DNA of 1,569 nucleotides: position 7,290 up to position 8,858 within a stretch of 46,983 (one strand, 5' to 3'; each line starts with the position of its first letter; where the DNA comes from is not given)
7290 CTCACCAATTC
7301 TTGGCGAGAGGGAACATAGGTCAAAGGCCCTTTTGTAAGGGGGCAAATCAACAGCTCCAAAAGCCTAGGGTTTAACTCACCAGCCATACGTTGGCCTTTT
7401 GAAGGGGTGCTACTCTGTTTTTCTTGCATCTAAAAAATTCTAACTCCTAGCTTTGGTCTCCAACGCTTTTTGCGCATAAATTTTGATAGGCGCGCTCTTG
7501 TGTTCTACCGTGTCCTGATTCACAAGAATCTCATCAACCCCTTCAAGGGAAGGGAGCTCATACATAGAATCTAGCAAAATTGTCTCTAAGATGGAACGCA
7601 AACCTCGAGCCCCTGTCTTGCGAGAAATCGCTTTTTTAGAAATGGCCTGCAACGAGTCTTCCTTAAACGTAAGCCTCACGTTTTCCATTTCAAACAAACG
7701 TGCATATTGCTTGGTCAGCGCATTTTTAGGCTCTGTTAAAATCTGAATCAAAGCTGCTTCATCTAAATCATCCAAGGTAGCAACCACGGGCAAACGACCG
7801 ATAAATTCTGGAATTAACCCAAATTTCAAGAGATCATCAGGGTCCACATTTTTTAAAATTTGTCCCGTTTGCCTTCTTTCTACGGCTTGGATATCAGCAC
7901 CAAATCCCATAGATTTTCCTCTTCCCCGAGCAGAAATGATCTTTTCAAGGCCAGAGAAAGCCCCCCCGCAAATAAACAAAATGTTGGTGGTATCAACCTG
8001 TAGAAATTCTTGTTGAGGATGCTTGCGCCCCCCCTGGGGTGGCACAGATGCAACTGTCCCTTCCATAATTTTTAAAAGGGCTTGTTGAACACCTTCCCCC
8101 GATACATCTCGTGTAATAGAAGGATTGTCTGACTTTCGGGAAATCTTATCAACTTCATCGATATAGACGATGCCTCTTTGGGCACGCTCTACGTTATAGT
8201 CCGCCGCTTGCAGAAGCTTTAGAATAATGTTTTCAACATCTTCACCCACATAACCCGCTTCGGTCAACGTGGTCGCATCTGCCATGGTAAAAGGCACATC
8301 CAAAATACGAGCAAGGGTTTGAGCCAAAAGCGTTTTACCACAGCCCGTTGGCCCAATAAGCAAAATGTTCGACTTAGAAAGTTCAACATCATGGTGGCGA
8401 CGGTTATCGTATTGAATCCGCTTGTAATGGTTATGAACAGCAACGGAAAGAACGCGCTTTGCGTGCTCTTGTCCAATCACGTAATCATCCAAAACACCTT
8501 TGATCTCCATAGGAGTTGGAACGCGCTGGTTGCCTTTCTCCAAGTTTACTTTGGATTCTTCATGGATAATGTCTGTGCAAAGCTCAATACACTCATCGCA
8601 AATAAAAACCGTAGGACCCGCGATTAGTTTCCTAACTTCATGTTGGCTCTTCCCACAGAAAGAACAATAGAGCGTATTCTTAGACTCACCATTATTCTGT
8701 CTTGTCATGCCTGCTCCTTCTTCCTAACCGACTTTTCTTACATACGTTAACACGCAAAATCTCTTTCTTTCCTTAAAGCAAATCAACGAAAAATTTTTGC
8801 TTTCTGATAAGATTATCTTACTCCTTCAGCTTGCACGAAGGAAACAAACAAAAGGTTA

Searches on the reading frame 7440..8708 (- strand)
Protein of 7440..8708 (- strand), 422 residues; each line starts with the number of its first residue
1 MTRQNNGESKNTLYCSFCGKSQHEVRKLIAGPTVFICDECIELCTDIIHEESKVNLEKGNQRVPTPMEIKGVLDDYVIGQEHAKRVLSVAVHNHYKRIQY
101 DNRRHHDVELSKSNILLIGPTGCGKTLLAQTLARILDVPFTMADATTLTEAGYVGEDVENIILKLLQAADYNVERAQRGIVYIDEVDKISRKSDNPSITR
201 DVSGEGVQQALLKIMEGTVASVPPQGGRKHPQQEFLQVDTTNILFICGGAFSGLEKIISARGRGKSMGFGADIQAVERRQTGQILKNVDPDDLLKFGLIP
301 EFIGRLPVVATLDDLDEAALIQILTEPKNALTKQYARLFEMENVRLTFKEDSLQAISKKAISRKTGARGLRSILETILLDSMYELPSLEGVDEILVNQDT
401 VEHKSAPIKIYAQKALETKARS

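Call 56: search_protein_families(library=pfam, proteins=[window:7440-8708:-], max_evalue=0.00001)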
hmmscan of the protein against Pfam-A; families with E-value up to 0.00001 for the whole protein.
window:7440-8708:- (422 aa): 7 families
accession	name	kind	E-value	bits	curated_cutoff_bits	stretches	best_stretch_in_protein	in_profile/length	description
PF07724.20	AAA_2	-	4.1e-36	125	27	1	112-308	3-165/166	AAA domain (Cdc48 subfamily)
PF06689.19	zf-C4_ClpX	-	1.2e-19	70.4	27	1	14-50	2-39/39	ClpX C4-type zinc finger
PF00004.35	AAA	-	6.8e-17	62.6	21.2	1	115-232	1-99/131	ATPase family associated with various cellular activities (AAA)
PF10431.15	ClpB_D2-small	-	6.8e-11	42.5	21.9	1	315-387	1-69/81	C-terminal, D2-small domain, of ClpB protein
PF01078.27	Mg_chelatase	-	6e-07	29.5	20.3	0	112-145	22-54/207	Magnesium chelatase, subunit ChlI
PF07728.20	AAA_5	-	9.5e-07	29.3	22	0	114-191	1-80/139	AAA domain (dynein-related subfamily)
PF13401.12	AAA_22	-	1e-05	26.3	27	0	111-192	4-99/130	AAA domain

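Call 58: list_cluster_members(proteins=[window:7440-8708:-, window:21384-22619:-, window:34826-36658:-, window:12732-15107:-, window:41591-42568:-, window:18909-20693:-, window:38581-39882:+, window:36948-37856:+, P0047, P0071])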
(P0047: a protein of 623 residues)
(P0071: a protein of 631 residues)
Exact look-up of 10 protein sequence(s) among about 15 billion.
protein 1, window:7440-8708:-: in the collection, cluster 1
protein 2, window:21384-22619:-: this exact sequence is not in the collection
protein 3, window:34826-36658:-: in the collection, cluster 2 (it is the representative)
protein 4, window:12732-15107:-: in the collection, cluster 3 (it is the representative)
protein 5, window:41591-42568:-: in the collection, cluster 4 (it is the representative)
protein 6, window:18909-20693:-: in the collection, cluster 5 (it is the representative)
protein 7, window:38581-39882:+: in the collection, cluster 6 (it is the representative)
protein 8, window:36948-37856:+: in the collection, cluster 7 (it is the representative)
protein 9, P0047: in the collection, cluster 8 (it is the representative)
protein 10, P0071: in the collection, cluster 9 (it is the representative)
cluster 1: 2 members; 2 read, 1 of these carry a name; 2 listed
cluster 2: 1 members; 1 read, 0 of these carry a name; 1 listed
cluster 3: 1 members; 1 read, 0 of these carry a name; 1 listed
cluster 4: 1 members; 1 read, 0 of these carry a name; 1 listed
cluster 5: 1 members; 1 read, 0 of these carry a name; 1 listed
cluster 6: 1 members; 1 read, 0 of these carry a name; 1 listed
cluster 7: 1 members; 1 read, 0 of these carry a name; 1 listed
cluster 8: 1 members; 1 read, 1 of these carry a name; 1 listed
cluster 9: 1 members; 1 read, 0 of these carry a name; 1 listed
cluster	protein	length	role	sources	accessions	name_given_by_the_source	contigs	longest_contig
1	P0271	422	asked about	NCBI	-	-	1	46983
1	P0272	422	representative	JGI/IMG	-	ATP-dependent Clp protease ATP-binding subunit ClpX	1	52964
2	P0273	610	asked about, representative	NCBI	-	-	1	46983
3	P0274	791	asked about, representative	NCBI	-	-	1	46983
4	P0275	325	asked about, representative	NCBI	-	-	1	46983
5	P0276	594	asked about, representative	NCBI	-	-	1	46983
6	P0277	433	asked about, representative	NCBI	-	-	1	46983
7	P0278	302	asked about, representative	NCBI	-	-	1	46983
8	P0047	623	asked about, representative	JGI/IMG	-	hypothetical protein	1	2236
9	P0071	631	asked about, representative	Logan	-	-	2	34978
